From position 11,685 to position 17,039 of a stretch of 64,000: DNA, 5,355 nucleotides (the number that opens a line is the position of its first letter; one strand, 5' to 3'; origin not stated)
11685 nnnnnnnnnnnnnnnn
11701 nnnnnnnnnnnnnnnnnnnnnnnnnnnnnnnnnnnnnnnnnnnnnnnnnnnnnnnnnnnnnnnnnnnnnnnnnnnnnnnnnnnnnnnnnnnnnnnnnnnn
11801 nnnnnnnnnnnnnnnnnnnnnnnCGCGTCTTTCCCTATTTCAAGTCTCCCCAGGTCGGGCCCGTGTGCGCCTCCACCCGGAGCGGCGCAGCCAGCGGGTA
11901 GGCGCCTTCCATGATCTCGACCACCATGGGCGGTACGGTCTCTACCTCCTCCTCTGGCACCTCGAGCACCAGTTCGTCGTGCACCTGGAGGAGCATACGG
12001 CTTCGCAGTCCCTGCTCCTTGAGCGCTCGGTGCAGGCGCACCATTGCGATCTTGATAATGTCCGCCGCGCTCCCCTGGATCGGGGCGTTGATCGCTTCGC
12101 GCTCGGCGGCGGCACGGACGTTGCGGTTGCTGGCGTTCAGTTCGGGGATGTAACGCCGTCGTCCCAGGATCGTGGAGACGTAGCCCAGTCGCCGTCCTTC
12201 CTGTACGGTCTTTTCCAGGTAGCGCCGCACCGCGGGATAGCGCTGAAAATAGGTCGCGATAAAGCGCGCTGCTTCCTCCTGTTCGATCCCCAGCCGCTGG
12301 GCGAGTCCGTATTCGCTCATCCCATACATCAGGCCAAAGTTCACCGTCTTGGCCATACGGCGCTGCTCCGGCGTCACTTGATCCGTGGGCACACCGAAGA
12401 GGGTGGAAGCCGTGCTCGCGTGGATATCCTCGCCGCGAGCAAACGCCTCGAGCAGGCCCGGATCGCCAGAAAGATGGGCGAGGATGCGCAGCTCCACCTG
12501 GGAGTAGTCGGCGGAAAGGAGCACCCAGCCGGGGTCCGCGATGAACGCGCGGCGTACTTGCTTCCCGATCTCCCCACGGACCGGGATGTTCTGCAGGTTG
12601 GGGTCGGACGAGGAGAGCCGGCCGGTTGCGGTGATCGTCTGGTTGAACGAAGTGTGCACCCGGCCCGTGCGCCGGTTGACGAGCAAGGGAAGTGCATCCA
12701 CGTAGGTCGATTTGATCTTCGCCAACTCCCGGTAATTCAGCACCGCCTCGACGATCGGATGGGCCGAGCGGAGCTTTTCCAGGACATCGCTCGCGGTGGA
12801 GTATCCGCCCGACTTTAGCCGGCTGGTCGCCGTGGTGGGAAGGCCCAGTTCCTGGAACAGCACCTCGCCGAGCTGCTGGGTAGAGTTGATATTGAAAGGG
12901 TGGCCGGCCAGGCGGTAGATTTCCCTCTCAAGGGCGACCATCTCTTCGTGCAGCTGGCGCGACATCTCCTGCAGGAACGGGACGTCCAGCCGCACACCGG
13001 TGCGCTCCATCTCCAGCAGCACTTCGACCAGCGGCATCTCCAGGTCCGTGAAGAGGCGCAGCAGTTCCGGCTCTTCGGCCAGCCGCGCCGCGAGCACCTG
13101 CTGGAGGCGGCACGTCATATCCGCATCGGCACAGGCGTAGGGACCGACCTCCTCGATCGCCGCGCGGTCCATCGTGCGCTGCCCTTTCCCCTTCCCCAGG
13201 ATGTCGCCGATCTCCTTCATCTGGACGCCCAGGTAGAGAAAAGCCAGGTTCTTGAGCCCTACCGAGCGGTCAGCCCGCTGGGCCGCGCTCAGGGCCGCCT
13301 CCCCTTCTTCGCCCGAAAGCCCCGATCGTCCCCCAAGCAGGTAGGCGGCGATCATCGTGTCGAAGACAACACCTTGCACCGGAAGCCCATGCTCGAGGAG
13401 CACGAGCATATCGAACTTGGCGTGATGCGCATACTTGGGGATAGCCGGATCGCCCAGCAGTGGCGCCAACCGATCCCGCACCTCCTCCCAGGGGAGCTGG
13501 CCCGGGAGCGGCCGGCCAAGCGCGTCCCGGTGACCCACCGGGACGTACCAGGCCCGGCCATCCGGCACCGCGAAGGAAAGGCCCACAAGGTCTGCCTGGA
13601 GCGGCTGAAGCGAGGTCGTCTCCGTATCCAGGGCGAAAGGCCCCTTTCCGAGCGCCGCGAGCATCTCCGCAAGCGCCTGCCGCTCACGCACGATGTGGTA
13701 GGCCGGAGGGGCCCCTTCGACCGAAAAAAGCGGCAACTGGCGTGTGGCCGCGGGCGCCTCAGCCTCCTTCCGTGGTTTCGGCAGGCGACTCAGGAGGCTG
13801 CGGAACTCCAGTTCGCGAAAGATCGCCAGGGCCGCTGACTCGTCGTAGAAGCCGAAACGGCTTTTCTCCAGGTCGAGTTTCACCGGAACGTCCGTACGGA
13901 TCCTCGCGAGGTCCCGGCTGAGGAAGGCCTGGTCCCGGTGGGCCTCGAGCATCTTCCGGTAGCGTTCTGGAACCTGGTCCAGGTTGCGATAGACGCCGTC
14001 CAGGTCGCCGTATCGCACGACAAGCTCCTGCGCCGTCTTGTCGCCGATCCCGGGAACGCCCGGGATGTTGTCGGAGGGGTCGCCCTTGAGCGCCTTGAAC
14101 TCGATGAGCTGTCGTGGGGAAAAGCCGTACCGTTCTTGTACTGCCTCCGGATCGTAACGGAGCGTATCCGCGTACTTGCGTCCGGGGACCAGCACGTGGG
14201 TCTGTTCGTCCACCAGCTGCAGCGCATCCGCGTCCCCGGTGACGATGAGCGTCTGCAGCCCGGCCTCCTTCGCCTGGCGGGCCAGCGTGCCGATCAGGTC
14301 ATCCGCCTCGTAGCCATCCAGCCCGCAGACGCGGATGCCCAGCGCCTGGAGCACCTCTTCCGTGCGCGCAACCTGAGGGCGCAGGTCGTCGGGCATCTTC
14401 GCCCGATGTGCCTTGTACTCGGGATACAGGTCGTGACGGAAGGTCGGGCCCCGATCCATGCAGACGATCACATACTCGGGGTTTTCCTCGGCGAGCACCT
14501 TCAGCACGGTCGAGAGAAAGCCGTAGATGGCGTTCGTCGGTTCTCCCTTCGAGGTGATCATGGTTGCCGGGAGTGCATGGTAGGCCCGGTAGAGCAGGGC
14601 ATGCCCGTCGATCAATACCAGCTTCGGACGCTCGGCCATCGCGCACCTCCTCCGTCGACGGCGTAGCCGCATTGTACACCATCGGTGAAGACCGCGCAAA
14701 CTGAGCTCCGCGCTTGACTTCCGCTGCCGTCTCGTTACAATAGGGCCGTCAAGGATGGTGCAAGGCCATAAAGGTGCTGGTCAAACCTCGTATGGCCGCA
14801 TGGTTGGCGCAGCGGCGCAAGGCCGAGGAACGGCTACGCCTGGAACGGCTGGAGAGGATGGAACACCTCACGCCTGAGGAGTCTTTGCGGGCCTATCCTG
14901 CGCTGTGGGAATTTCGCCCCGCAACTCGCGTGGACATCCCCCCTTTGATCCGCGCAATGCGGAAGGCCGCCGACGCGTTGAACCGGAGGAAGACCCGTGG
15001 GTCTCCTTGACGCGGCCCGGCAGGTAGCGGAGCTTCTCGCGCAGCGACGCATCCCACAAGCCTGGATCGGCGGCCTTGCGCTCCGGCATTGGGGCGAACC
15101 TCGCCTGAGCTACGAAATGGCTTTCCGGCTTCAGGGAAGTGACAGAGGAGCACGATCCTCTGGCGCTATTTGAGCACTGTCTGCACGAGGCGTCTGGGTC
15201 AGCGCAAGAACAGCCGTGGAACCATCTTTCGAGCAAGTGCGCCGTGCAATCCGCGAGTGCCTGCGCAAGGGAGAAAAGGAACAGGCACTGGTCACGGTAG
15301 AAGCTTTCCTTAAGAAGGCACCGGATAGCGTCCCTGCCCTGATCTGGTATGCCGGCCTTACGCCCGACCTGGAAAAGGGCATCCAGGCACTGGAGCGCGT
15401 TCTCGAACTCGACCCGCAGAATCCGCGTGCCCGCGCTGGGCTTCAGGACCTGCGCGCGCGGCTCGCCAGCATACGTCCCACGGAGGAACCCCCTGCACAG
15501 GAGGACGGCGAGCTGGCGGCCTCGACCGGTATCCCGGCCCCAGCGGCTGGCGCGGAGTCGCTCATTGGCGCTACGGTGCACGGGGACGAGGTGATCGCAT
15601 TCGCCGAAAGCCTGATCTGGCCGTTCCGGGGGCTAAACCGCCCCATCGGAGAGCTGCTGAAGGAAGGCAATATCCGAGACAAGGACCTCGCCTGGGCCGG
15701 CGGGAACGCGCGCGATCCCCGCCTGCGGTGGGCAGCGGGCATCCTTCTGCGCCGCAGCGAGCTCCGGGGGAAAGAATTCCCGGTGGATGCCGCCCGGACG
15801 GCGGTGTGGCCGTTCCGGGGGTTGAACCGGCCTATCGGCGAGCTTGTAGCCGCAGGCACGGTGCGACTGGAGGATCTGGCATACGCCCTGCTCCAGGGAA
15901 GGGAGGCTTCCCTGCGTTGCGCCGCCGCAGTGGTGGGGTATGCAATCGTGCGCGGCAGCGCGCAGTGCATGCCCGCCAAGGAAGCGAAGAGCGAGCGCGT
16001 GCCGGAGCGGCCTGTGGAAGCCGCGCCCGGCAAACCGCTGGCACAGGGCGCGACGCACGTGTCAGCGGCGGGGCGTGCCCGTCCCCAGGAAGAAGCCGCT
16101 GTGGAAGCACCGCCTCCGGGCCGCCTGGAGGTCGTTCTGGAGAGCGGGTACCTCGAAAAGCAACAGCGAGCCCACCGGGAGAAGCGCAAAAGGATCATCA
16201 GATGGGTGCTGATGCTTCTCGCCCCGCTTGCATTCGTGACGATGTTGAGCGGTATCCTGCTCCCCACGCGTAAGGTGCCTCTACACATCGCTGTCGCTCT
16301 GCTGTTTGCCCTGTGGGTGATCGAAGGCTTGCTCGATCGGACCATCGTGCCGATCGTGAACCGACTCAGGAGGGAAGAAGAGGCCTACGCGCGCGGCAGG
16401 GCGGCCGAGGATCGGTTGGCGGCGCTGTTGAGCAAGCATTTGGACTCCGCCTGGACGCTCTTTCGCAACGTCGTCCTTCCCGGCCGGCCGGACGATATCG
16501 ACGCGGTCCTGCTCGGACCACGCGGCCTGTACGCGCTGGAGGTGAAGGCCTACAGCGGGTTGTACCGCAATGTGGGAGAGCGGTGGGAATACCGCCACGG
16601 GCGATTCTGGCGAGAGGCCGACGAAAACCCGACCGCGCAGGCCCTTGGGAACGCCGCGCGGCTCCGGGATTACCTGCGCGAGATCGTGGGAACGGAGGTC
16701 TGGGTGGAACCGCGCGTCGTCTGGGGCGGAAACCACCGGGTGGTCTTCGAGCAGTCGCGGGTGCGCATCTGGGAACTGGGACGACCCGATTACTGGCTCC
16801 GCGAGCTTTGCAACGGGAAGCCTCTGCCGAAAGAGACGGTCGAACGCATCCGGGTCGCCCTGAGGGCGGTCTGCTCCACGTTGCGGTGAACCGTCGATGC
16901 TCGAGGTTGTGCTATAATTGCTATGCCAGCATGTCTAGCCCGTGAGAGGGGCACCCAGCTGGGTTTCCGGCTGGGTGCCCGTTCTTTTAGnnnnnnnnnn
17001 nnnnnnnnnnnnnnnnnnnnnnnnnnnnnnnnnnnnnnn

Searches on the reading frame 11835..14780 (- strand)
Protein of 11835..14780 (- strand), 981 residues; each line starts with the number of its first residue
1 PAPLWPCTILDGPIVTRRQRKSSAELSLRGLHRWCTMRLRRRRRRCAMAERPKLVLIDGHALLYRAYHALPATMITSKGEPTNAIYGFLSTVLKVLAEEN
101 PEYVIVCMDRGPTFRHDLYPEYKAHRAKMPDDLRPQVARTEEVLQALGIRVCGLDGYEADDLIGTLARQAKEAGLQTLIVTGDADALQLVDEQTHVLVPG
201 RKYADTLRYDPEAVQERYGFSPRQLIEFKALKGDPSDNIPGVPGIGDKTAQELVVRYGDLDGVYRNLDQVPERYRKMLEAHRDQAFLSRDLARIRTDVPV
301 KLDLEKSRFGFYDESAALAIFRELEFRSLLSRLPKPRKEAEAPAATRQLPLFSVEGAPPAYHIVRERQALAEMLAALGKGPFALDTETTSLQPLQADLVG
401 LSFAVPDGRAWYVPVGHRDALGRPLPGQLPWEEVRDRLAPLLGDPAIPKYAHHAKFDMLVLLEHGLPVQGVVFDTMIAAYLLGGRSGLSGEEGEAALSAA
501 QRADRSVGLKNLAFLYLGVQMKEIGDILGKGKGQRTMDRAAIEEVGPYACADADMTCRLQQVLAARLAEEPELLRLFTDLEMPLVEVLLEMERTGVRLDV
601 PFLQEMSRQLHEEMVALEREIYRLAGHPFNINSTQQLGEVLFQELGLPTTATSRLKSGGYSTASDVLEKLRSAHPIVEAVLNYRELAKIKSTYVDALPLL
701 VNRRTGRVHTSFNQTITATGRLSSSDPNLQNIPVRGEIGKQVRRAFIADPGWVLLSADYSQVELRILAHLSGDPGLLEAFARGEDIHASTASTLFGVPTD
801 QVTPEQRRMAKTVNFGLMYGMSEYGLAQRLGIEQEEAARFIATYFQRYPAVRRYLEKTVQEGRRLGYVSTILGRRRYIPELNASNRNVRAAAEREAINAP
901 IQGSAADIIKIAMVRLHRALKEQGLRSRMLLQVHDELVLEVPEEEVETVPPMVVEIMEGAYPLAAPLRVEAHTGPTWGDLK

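Call 63: search_protein_families(library=pfam, proteins=[window:11835-14780:-], max_evalue=0.00001)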
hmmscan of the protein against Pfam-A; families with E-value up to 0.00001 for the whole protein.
window:11835-14780:- (981 aa): 4 families
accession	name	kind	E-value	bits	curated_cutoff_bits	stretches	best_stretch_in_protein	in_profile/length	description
PF00476.26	DNA_pol_A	-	7.1e-167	555.6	34.3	1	602-979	3-381/381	DNA polymerase family A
PF02739.22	5_3_exonuc_N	-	1.1e-60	204.5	34.3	1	53-219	1-164/164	5'-3' exonuclease, N-terminal resolvase-like domain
PF01367.25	5_3_exonuc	-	1.7e-31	109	40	1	221-310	2-92/97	5'-3' exonuclease, C-terminal SAM fold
PF01612.26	DNA_pol_A_exo1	-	4.1e-24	85.8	23.6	1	361-567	1-172/173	3'-5' exonuclease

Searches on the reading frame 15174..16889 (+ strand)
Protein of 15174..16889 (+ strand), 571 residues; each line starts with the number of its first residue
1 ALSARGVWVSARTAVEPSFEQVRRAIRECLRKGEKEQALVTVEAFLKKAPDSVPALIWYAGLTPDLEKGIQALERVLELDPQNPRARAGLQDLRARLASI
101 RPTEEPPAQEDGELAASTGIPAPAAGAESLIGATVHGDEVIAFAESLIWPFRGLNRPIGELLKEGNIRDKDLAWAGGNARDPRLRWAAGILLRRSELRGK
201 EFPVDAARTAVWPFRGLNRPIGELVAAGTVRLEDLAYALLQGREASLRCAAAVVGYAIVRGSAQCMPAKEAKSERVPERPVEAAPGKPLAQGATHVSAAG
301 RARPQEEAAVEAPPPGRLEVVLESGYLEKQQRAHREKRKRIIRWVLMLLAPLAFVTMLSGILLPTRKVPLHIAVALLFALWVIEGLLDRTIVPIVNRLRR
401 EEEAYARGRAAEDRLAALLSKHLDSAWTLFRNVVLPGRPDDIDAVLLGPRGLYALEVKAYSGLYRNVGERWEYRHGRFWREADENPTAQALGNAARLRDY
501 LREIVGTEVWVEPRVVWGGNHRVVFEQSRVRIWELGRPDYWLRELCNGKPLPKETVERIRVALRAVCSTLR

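Call 63: search_protein_families(library=pfam, proteins=[window:15174-16889:+], max_evalue=0.00001)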
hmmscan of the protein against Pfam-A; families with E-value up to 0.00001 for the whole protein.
window:15174-16889:+ (571 aa): 1 family
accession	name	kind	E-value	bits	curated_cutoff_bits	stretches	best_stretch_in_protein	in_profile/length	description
PF08378.17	NERD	-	1.8e-17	64.3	22.1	1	407-517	1-110/111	Nuclease-related domain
